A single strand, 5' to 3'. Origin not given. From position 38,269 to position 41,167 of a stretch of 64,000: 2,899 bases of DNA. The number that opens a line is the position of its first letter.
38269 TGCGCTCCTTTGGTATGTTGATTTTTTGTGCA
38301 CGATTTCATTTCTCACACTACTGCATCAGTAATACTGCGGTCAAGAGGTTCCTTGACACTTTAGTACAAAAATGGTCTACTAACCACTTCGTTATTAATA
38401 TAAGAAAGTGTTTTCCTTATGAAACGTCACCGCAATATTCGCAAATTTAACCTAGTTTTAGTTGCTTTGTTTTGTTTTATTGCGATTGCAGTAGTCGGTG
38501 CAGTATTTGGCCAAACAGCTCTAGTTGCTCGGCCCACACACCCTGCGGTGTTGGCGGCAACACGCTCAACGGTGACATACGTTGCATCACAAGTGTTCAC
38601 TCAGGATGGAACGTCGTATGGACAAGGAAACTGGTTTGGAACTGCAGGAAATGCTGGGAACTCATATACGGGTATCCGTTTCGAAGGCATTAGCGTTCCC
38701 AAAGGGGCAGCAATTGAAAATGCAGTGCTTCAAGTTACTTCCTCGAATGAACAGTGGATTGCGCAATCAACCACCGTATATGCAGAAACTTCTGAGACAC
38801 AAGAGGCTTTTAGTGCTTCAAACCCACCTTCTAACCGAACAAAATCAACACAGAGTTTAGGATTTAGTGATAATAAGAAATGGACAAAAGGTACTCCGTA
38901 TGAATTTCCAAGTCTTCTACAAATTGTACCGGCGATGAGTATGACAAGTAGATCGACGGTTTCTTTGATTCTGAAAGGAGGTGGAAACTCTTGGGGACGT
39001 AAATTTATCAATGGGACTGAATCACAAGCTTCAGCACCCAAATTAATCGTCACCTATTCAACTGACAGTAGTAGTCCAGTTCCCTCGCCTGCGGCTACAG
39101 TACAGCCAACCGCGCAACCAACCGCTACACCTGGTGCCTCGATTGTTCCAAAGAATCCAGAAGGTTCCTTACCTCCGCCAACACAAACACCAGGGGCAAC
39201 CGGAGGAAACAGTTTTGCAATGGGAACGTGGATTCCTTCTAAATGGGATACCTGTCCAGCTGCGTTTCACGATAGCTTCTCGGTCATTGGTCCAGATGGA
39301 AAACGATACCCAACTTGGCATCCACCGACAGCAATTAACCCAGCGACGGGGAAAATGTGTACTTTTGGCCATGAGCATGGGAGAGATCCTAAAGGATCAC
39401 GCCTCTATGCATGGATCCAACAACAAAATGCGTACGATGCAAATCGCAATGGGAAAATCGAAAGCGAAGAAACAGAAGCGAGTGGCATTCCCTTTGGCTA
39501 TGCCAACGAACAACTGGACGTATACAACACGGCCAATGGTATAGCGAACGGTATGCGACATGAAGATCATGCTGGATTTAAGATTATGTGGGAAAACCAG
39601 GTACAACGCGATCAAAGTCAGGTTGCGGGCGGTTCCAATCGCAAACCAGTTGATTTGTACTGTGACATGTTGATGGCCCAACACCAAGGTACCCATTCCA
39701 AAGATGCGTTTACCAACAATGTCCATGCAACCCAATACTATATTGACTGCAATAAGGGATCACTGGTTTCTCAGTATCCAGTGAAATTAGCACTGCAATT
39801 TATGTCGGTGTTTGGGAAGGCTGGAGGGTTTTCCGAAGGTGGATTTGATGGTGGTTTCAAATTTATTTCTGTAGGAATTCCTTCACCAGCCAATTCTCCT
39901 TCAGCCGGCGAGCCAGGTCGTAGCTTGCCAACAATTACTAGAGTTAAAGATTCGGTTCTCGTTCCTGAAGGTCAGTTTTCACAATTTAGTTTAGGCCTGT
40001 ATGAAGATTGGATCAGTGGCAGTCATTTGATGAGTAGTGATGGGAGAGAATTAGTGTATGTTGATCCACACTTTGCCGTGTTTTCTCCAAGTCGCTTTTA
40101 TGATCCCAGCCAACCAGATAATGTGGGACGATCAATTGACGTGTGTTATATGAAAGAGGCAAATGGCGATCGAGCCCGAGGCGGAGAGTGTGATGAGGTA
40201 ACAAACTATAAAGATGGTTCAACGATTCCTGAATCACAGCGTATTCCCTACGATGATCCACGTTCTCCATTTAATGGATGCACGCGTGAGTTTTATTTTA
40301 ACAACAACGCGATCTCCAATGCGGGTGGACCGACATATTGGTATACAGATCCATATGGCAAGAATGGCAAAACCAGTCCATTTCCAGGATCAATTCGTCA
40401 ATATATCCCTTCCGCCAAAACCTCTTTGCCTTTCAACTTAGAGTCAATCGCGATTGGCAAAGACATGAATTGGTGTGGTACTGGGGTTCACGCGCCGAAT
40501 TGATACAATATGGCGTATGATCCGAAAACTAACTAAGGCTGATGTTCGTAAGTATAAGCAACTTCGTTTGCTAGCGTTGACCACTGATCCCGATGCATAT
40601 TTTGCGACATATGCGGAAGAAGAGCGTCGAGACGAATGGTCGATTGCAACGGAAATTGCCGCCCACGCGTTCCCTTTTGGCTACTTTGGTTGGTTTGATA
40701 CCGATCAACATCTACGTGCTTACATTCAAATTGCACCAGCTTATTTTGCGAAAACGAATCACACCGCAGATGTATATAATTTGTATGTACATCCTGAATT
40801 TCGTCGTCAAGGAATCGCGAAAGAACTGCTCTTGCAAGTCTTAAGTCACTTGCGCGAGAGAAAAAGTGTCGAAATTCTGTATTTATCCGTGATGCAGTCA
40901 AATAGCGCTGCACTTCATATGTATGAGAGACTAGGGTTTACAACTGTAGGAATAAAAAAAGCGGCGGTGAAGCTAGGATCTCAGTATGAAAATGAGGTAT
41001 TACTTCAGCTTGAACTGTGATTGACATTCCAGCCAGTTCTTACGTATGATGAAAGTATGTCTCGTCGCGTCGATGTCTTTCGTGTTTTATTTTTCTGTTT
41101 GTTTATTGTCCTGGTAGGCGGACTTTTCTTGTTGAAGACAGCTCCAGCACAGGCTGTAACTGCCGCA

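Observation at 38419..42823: Two paralogous secreted proteins with a shared His-rich motif domain (one with dockerin-like repeats) flanking a GNAT acetyltransferase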

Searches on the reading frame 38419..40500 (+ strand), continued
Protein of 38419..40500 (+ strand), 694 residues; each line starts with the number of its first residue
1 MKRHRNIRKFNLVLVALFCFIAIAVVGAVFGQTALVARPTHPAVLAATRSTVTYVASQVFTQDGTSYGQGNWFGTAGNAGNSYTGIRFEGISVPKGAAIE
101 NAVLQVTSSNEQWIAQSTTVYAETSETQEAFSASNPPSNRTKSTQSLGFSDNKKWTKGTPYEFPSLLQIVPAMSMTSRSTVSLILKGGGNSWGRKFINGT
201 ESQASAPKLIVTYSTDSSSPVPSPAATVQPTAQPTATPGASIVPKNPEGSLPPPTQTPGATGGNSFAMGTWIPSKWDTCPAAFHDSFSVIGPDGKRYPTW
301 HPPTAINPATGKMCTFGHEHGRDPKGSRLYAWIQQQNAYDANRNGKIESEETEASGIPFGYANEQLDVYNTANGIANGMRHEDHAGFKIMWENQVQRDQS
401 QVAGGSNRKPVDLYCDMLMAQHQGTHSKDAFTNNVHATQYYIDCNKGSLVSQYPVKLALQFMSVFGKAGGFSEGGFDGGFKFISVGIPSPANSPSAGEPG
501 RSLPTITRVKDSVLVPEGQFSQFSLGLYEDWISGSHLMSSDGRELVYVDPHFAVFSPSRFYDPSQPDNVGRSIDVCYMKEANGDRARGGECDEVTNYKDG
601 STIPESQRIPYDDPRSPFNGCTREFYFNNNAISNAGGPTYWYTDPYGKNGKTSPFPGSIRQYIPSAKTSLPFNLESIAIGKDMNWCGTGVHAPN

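Call 92: find_encoding_contigs(protein=P0445, flank=7000, max_places=1)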
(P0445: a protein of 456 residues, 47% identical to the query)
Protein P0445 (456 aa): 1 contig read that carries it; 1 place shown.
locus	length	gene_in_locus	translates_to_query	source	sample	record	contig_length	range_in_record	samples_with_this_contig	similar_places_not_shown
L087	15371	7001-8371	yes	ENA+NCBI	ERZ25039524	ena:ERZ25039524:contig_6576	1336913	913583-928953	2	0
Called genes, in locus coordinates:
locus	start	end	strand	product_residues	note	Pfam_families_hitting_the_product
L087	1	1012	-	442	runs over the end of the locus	-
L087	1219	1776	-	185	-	PF00132:Hexapep, PF14602:Hexapep_2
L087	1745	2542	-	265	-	PF13641:Glyco_tranf_2_3, PF00535:Glycos_transf_2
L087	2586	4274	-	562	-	PF04055:Radical_SAM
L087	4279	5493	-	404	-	PF00535:Glycos_transf_2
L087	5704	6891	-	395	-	PF13439:Glyco_transf_4 (weak), PF00534:Glycos_transf_1, PF13692:Glyco_trans_1_4, PF13524:Glyco_trans_1_2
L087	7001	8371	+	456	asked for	-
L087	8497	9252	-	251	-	PF00132:Hexapep, PF14602:Hexapep_2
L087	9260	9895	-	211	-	-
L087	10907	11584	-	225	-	PF00534:Glycos_transf_1, PF13692:Glyco_trans_1_4, PF13524:Glyco_trans_1_2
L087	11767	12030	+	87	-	-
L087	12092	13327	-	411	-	PF13439:Glyco_transf_4, PF13579:Glyco_trans_4_4, PF00534:Glycos_transf_1, PF13692:Glyco_trans_1_4, PF13524:Glyco_trans_1_2 (weak)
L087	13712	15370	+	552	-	PF01554:MatE (faint), PF01943:Polysacc_synt, PF13440:Polysacc_synt_3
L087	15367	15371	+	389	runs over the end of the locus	PF13439:Glyco_transf_4 (weak), PF00534:Glycos_transf_1, PF13692:Glyco_trans_1_4, PF20706:GT4-conflict (weak)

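Call 93: find_encoding_contigs(protein=P0422, flank=7000, max_places=1)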
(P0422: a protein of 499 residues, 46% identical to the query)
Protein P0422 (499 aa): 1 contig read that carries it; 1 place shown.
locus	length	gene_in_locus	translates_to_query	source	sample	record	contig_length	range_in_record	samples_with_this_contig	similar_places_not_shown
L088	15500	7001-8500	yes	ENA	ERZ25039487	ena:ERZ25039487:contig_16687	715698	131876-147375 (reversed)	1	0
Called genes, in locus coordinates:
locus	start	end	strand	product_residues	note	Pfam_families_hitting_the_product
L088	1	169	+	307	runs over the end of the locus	PF12146:Hydrolase_4, PF00561:Abhydrolase_1, PF12697:Abhydrolase_6, PF00561:Abhydrolase_1 (weak)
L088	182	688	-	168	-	PF01327:Pep_deformylase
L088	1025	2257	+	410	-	PF01476:LysM, PF16538:FlgT_C (faint)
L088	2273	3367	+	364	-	PF21102:DprA_N (weak), PF02481:DNA_processg_A, PF17782:WHD_DprA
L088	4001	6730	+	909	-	PF01751:Toprim, PF01131:Topoisom_bac, PF13342:Toprim_Crpt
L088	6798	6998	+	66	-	PF11146:DUF2905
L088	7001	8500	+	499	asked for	-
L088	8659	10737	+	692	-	-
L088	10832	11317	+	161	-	PF00856:SET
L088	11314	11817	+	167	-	PF09351:DUF1993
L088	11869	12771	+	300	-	PF20434:BD-FAE (faint), PF00561:Abhydrolase_1, PF12146:Hydrolase_4, PF12697:Abhydrolase_6, PF01764:Lipase_3 (weak), PF00326:Peptidase_S9 (faint), PF12695:Abhydrolase_5 (faint), PF12146:Hydrolase_4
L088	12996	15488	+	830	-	PF00403:HMA, PF00122:E1-E2_ATPase, PF00702:Hydrolase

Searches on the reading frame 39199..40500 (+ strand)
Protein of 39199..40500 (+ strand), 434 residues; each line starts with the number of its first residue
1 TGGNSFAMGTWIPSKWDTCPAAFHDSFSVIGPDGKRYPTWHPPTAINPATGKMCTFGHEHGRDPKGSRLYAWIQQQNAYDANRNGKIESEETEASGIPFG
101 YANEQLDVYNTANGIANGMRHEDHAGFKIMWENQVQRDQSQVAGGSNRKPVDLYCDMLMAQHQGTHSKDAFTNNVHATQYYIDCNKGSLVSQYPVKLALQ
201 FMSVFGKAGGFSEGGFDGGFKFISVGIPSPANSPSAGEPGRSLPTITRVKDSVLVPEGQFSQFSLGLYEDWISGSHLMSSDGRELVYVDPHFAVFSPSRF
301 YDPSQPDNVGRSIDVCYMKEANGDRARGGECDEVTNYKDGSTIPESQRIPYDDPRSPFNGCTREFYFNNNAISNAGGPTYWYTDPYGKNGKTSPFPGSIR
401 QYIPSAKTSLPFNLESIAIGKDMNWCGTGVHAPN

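Call 6: search_solved_structures(query=window:39199-40500:+, max_evalue=10)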
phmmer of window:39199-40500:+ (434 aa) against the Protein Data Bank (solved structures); distinct sequences matched with E-value up to 10: 0.

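Call 67: search_dna_similar(query=window:39199-40500:+, collection=plasmids, mode=protein, max_evalue=0.001, max_rows=15)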
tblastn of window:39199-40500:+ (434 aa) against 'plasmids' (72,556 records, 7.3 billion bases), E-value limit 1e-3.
No match.
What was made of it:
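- Tried and rejected: tblastn against plasmid records found no match (call 67).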

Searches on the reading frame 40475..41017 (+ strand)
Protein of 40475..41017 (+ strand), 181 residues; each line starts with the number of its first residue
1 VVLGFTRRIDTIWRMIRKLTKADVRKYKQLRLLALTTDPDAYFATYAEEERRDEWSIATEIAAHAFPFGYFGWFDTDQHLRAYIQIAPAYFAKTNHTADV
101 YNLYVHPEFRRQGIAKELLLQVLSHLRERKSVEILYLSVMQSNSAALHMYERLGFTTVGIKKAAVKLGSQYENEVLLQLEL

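Call 4: search_protein_families(library=pfam, proteins=[window:40475-41017:+], max_evalue=1)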
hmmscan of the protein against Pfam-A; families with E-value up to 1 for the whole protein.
window:40475-41017:+ (181 aa): 15 families
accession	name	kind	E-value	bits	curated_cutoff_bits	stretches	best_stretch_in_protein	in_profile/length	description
PF00583.31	Acetyltransf_1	-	3e-19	69.8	20.7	1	50-155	15-116/116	Acetyltransferase (GNAT) family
PF13508.13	Acetyltransf_7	-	3.5e-13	50.2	27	1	93-156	27-83/84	Acetyltransferase (GNAT) domain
PF13673.13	Acetyltransf_10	-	7.3e-12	45.8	23.6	1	93-159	47-111/128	Acetyltransferase (GNAT) domain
PF08445.16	FR47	-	2.1e-10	40.9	22.1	1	98-157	22-79/86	FR47-like protein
PF13420.13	Acetyltransf_4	-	8.4e-09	36.1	24.3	1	16-171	1-150/155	Acetyltransferase (GNAT) domain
PF17013.11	Acetyltransf_15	-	3.3e-07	30.4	35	1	83-159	51-140/210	Putative acetyl-transferase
PF13302.13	Acetyltransf_3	-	3.9e-07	31.3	25.4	1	16-156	4-138/138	Acetyltransferase (GNAT) domain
PF13527.13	Acetyltransf_9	-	1.1e-06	29.1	25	1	16-157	2-126/127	Acetyltransferase (GNAT) domain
PF14542.12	Acetyltransf_CG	-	3.7e-06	27.4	30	1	87-130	13-57/80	GCN5-related N-acetyl-transferase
PF13880.12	Acetyltransf_13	-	0.0012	19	22.8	1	101-126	8-33/69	ESCO1/2 acetyl-transferase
PF08444.16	Gly_acyl_tr_C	-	0.013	16.2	27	1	92-158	14-78/89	Aralkyl acyl-CoA:amino acid N-acyltransferase, C-terminal region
PF13523.12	Acetyltransf_8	-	0.017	15.2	27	1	62-159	50-141/145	Acetyltransferase (GNAT) domain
PF21926.2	FeeM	-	0.074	13.3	27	1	91-162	74-143/158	N-acyl amino acid synthase FeeM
PF24553.2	Rv0428c_C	-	0.096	12.8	27.2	1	100-157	162-217/224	Probable histone acetyltransferase Rv0428c C-terminal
PF20335.4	DUF6630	-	0.11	13.3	27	1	12-128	2-116/158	Domain of unknown function (DUF6630)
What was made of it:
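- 40517..41020 (+): GNAT N-acetyltransferase, 167 aa from ATG 40517 (the longest ORF starts at GTG 40475). No signal peptide. Pfam Acetyltransf_1, 69.8 bits (call 4).
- On GNAT acetyltransferases (PF00583), middle gene: Acetyltransf_1 scores 69.8 bits against a cut-off of 20.7 (call 4).
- Checked: The GNAT is confirmed: Acetyltransf_1, E 3e-19 (call 4).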

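Call 5: search_protein_families(library=ncbifam, proteins=[window:40475-41017:+], max_evalue=1)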
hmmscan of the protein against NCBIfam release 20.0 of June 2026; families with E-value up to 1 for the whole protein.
window:40475-41017:+ (181 aa): 39 families (the best 25 are shown)
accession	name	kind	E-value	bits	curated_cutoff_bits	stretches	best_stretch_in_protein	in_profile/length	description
NF007025.1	PRK09491.1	equivalog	2.9e-15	56.5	173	1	90-177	52-141/145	ribosomal protein S18-alanine N-acetyltransferase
TIGR01575.1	rimI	equivalog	2e-14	53.8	86.4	1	91-162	49-119/132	ribosomal protein S18-alanine N-acetyltransferase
NF002959.0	PRK03624.1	equivalog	3.6e-10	39.7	124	1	96-158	71-132/147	GNAT family acetyltransferase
TIGR03448.1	mycothiol_MshD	equivalog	1.1e-08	34.7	163.1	1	97-158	228-288/294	mycothiol synthase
NF040503.1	resist_ArsN1a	equivalog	1.3e-08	34.8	170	1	100-176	79-154/159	arsinothricin resistance N-acetyltransferase ArsN1 family A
TIGR03103.1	trio_acet_GNAT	equivalog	1.8e-07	30.1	569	1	91-160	149-217/547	N-acetylglutaminylglutamine synthetase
NF000487.1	stat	exception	2.7e-07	30.3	420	1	91-176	98-181/189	streptothricin N-acetyltransferase STAT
TIGR03585.1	PseH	equivalog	3.5e-07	30.4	93.1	1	90-166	67-144/156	UDP-4-amino-4,6-dideoxy-N-acetyl-beta-L-altrosamine N-acetyltransferase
NF040504.1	resist_ArsN1b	equivalog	3.5e-07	30.2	210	1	101-162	80-140/159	arsinothricin resistance N-acetyltransferase ArsN1 family B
NF053587.1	SpmdActasePaiA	equivalog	4.7e-07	29.7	250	1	95-161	88-153/172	spermidine/spermine N(1)-acetyltransferase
NF049894.1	CG3035_N_ac_Glu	equivalog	8.2e-07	28.5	280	1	14-157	154-291/300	N-acetylglutamate synthase, CG3035 family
NF033083.0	AAC_3_I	equivalog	3.3e-06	27.3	200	1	93-155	73-134/145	AAC(3)-I family aminoglycoside N-acetyltransferase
NF007853.0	PRK10562.1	equivalog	1.8e-05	25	125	1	101-159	72-124/146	N-acetyltransferase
NF000482.1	AAC_3_XI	exception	2.9e-05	23.9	300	1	82-158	61-135/148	aminoglycoside N-acetyltransferase AAC(3)-XI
NF040501.1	resist_ArsN2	equivalog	9.4e-05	22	125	1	103-167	54-113/133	arsenic resistance N-acetyltransferase ArsN2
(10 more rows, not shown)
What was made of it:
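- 40517..41020 (+): Below the cut-off of every NCBIfam equivalog model (call 5).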
